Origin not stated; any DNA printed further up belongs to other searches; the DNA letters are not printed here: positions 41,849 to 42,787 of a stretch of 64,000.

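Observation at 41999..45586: Duplicated leftward gene (two ~210-aa paralogs) embedded in the rightward early block, each with the same divergent control architecture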

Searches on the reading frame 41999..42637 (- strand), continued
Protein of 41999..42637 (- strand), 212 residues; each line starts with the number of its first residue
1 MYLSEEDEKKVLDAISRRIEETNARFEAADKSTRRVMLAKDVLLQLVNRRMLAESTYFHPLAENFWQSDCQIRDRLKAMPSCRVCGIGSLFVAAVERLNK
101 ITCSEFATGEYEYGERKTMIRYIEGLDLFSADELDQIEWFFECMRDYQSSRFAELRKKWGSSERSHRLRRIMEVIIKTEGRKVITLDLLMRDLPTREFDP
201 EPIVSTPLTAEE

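Call 38: find_encoding_contigs(protein=P0179, flank=8000, max_places=3)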
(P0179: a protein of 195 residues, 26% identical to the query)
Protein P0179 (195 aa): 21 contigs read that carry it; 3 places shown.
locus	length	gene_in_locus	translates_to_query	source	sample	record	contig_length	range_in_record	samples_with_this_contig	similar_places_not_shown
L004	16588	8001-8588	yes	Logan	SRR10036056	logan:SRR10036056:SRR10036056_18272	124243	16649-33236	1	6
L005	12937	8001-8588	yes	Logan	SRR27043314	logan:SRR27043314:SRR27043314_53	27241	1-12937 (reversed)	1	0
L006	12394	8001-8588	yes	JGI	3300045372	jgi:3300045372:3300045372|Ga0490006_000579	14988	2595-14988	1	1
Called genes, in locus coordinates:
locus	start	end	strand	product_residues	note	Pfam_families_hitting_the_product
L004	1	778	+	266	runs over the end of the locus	PF10127:RlaP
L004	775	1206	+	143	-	PF20274:cREC_REC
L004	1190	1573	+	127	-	-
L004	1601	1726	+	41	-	-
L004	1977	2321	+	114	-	-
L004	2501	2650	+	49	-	-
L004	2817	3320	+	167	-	-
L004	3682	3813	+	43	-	-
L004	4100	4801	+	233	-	PF01844:HNH (weak)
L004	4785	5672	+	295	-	-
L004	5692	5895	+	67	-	-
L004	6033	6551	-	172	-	-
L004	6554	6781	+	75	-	-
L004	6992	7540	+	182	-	-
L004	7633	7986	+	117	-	-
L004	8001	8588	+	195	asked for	-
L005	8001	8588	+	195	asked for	-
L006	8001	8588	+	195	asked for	-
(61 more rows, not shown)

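Call 40: search_dna_similar(query=P0179, collection=phages, mode=protein, max_rows=30, max_evalue=0.001)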
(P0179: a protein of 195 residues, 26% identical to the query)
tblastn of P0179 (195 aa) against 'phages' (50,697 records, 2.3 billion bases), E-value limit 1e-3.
No match.

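Call 41: search_dna_similar(query=P0152, collection=phages, mode=protein, max_rows=30, max_evalue=0.001)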
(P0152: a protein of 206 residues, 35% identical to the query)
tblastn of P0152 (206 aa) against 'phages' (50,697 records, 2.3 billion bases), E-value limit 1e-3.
No match.

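Call 44: find_related_loci(query=A1, collection=viral_contigs, flank=10000)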
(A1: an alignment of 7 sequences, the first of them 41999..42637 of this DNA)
Query A1 (212 aa) in viral_contigs; peptide patterns used: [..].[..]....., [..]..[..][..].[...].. (x = any residue, [..] = any of these).
28 stretches matched a pattern; 13 encode a relative of the query (tblastn E <= 1e-3); 13 distinct loci.
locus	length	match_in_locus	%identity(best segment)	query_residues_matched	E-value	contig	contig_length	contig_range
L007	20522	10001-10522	34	18-181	2e-22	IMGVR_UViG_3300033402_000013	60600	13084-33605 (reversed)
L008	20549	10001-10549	30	12-189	6e-17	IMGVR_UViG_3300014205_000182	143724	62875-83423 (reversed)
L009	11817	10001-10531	31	12-180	6e-16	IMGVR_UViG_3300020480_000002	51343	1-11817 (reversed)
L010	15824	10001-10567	30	3-180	9e-16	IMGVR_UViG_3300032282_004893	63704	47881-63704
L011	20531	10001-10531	32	19-180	9e-16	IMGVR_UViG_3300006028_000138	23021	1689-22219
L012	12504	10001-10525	29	17-180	1e-15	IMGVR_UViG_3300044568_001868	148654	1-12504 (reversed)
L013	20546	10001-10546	31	12-180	2e-15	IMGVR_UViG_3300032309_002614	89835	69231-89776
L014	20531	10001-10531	30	12-180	2e-15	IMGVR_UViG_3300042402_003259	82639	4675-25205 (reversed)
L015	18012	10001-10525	32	11-180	4e-14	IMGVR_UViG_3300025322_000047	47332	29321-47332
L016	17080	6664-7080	31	26-163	3e-13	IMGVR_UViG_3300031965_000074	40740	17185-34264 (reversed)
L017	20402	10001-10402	26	10-142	1e-9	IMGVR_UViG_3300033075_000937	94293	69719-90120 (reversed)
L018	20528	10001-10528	30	18-180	2e-14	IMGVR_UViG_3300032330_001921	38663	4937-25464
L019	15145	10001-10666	23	3-180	5e-5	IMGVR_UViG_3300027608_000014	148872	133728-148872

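Call 47: fold_search(model_id=the predicted structure, library=viral)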
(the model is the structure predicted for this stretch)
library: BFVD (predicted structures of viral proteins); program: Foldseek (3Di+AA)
matches with E <= 10: 8; with E <= 0.001: 0
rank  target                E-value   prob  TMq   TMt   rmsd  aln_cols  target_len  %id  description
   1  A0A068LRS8            4.3e+00  0.02  0.15  0.17  16.4       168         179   13  Ac34-like protein [Peridroma alphabaculovirus]
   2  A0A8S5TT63            5.1e+00  0.02  0.15  0.17  16.0       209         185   12  Uncharacterized protein [Podoviridae sp. ct1ev3]
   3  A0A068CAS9            6.5e+00  0.01  0.14  0.06  14.6       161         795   16  Putative tail lysin [Listeria phage LMTA-148]
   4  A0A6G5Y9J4            6.9e+00  0.01  0.15  0.07  23.3       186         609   11  (no name in the UniProt tables at hand)
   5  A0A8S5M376            7.2e+00  0.01  0.12  0.08  25.6       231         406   13  Minor capsid protein [Siphoviridae sp. ctQJR51]
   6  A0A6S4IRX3            8.5e+00  0.01  0.13  0.14  18.6       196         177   11  (no name in the UniProt tables at hand)
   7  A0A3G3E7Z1            8.9e+00  0.01  0.14  0.08  15.4       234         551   11  VLF-1 [Mauternbach virus]
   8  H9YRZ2                9.4e+00  0.01  0.12  0.08  24.7       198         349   14  (no name in the UniProt tables at hand)

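Call 49: find_encoding_contigs(protein=P0002, flank=5000, max_places=2)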
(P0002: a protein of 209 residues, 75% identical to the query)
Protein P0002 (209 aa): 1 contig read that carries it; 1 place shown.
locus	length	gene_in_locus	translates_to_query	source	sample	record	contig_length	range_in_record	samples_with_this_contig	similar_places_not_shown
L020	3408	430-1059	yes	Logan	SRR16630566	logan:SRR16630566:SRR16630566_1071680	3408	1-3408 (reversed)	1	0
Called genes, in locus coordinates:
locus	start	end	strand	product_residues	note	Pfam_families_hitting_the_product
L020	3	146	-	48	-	?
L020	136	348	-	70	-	-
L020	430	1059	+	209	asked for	-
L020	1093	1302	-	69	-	-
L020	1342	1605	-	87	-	-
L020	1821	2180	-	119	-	-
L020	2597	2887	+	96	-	-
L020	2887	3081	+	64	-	-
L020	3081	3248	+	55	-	-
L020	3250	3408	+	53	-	?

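Call 51: find_encoding_contigs(protein=P0005, flank=8000, max_places=2)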
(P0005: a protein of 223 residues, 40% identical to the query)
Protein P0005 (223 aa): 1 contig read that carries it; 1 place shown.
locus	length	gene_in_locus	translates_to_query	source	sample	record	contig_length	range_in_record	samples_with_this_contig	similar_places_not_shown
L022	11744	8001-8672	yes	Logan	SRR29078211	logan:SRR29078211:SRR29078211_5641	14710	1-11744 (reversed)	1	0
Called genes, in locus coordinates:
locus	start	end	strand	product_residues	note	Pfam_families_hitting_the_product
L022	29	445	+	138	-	-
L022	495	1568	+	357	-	-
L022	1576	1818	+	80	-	-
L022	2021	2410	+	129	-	-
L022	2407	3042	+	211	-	-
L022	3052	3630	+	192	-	-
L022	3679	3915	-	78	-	-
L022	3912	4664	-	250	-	-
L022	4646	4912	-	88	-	-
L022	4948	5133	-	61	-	-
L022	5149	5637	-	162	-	-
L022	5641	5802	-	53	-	-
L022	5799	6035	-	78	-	-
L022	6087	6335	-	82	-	-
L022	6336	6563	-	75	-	-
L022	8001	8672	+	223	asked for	-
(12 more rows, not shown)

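Call 52: find_encoding_contigs(protein=P0004, flank=5000, max_places=2)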
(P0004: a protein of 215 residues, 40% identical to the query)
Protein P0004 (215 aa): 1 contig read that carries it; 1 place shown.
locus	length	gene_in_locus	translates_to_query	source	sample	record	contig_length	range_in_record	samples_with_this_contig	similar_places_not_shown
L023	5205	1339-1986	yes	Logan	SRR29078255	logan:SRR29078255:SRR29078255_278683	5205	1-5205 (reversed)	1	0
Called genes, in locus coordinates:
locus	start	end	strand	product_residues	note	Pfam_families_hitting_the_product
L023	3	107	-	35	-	?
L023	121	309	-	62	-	-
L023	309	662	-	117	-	-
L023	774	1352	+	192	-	-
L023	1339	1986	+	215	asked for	-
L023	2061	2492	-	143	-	-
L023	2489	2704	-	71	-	-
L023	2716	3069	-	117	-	-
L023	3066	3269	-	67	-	-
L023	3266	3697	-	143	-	-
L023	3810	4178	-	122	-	-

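Call 61: search_protein_families(library=pfam, alignment_id=A4, max_evalue=0.001)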
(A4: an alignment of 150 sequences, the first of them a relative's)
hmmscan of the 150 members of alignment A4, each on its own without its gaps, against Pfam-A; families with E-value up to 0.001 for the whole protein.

A. member 1, L001:6872-7354:+ (161 aa): 0 families

B. families by the number of members that match (of 150 scanned): 37 families (the first 25 are shown)
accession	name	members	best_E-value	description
PF24240.1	DUF7448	2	9.7e-19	Domain of unknown function (DUF7448)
PF01844.29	HNH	2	4.3e-14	HNH endonuclease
PF09643.15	YopX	2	1.1e-13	YopX protein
PF01592.21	NifU_N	1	6.6e-48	NifU-like N terminal domain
PF02511.20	Thy1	1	9.6e-41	Thymidylate synthase complementing protein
PF13479.12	AAA_24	1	1.7e-40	AAA domain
PF00929.31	RNase_T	1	9.1e-23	Exonuclease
PF24146.1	K1-lyase_C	1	4.2e-21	K1 capsule-specific polysaccharide lyase, C-terminal domain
PF01183.26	Glyco_hydro_25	1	1.1e-19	Glycosyl hydrolases family 25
PF14279.12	HNH_5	1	9.7e-19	HNH endonuclease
PF12705.13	PDDEXK_1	1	2.7e-17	PD-(D/E)XK nuclease superfamily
PF00589.27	Phage_integrase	1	1.6e-15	Phage integrase family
PF09414.15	RNA_ligase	1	1.6e-14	RNA ligase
PF11753.13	DUF3310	1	4.6e-14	Protein of unknwon function (DUF3310)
PF06941.18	NT5C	1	1e-12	5' nucleotidase, deoxy (Pyrimidine), cytosolic type C protein (NT5C)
PF19698.5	DUF6197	1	2e-11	Family of unknown function (DUF6197)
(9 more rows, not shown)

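Call 66: search_protein_families(library=pfam, proteins=[L015:13801-14073:+, L016:7469-7852:+, L008:10570-10977:+, L008:6599-6946:+, window:41999-42637:-, P0179, P0186, P0192, P0168], max_evalue=10)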
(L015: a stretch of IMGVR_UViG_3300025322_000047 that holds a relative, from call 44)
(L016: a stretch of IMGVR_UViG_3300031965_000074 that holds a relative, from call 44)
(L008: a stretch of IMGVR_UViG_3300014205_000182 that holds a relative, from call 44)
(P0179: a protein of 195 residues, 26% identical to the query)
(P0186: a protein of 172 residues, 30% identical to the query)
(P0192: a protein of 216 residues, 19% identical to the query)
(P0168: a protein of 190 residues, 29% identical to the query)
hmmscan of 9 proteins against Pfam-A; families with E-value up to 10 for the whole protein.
L015:13801-14073:+ (91 aa): 2 families
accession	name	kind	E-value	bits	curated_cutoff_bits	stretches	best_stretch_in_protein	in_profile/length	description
PF19698.5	DUF6197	-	2e-11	44.6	24.6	1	2-89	5-109/111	Family of unknown function (DUF6197)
PF17173.10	DUF5129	-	0.031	13.8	27.3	1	6-54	118-165/337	Domain of unknown function (DUF5129)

L016:7469-7852:+ (128 aa): 0 families

L008:10570-10977:+ (136 aa): 0 families

L008:6599-6946:+ (116 aa): 0 families

window:41999-42637:- (212 aa): 0 families

P0179 (195 aa): 1 family
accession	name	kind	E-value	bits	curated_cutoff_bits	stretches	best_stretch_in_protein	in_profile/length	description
PF20710.2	DUF6824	-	0.42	11.5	27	1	7-51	20-58/84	Domain of unknown function (DUF6824)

P0186 (172 aa): 0 families

P0192 (216 aa): 0 families

P0168 (190 aa): 0 families

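Call 74: fold_search(model_id=the predicted structure, library=pdb)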
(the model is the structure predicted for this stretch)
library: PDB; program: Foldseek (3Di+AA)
matches with E <= 10: 6; with E <= 0.001: 0
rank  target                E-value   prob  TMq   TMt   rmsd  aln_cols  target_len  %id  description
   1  3crj_C                1.4e+00  0.06  0.16  0.18  16.3       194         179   13  Crystal structure of a TetR transcription regulator from Haloarcula marismortui ATCC 43049 (released 2008-04-22)
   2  9bj7_I                4.9e+00  0.05  0.20  0.24  15.3       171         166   11  Crystal structure of the N-terminal truncated AbiV (residues 24-201) (released 2025-08-13)
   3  9bj7_W                4.9e+00  0.03  0.21  0.25  16.0       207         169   13  Crystal structure of the N-terminal truncated AbiV (residues 24-201) (released 2025-08-13)
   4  3nrh_A                6.4e+00  0.02  0.15  0.18  15.9       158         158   15  Crystal Structure of protein BF1032 from Bacteroides fragilis, Northeast Structural Genomics Consortium Target BfR309 (released 2010-08-25)
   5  9bj7_N                9.6e+00  0.03  0.20  0.26  15.3       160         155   11  Crystal structure of the N-terminal truncated AbiV (residues 24-201) (released 2025-08-13)
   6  9nwf_B                9.6e+00  0.02  0.26  0.17  12.4       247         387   10  Structure of an inactive beta-D-glucuronate dehydratase mutant in complex with chondrosine (released 2025-06-04)

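Call 84: find_related_loci(query=A1, collection=genome_contigs, flank=6000)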
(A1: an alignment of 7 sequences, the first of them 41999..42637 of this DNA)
Query A1 (212 aa) in genome_contigs; peptide patterns used: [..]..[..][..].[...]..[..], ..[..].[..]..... (x = any residue, [..] = any of these).
25 stretches matched a pattern; 2 encode a relative of the query (tblastn E <= 1e-3); 2 distinct loci.
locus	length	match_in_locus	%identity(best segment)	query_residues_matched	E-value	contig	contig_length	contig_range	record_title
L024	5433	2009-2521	28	18-180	1e-16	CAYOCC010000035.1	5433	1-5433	MAG TPA_asm: uncultured Flavobacterium sp. isolate binchicken_co175_273 genome assembly, contig: NODE_27713_length_5433_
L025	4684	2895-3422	31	18-180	4e-16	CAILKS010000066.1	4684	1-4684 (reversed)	uncultured bacterium isolate Ja_bin-4026 genome assembly, contig: bin-4026:66/84, whole genome shotgun sequence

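Call 89: predict_structure(protein=P0020)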
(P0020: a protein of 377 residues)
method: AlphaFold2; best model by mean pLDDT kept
length: 377 residues; sequences in the alignment: 1
mean_pLDDT: 32.3   pTM: 0.20
mean pLDDT of the five models: 32.3, 31.0, 29.8, 29.6, 28.3
residues with pLDDT >= 90: 0; 70-90: 2; 50-70: 27; < 50: 348
segments of 3 or more residues with pLDDT < 50: 1-338, 366-368, 374-377
pLDDT, mean of each block of 10 residues (from residue 1): 28 25 25 27 32 35 32 23 22 26 29 27 31 33 39 42 35 30 26 29 34 34 28 25 30 27 26 25 22 26 32 35 34 43 62 54 53 45
secondary structure, 60 per line:
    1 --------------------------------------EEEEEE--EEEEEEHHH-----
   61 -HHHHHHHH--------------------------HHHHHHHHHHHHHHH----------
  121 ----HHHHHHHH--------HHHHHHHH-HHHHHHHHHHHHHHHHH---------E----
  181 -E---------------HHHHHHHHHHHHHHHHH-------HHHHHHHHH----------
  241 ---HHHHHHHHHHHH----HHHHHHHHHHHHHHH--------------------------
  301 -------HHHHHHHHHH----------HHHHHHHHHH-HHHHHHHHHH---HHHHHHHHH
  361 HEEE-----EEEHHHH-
elements in order: E39-44 E47-52 H62-69 H96-110 H125-132 H141-148 H150-166 H198-214 H222-230 H244-255 H260-274 H308-317 H328-337 H339-348 H352-361 E362-364 E370-372 H373-376

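Call 90: list_cluster_members(proteins=[P0152, P0179, P0171, P0172, P0173, P0193])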
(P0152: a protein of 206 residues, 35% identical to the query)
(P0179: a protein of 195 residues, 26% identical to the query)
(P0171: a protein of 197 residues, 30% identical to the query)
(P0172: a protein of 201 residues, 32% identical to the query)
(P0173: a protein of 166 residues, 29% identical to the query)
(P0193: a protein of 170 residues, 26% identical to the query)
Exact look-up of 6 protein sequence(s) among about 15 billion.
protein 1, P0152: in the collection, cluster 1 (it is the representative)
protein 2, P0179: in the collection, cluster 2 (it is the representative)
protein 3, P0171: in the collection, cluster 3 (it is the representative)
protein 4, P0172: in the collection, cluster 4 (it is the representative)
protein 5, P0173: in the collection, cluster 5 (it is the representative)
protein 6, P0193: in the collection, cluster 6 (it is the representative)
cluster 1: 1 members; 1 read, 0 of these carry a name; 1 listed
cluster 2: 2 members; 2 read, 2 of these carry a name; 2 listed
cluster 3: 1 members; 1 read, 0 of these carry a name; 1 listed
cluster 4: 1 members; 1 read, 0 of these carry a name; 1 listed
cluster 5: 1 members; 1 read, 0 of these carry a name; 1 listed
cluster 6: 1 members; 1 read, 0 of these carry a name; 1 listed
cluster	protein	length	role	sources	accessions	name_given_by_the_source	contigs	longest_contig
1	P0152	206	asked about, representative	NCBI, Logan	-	-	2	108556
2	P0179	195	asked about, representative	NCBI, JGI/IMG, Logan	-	hypothetical protein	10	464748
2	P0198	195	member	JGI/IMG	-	hypothetical protein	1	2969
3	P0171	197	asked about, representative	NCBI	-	-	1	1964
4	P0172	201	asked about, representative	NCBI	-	-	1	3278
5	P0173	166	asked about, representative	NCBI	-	-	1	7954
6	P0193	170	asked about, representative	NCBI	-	-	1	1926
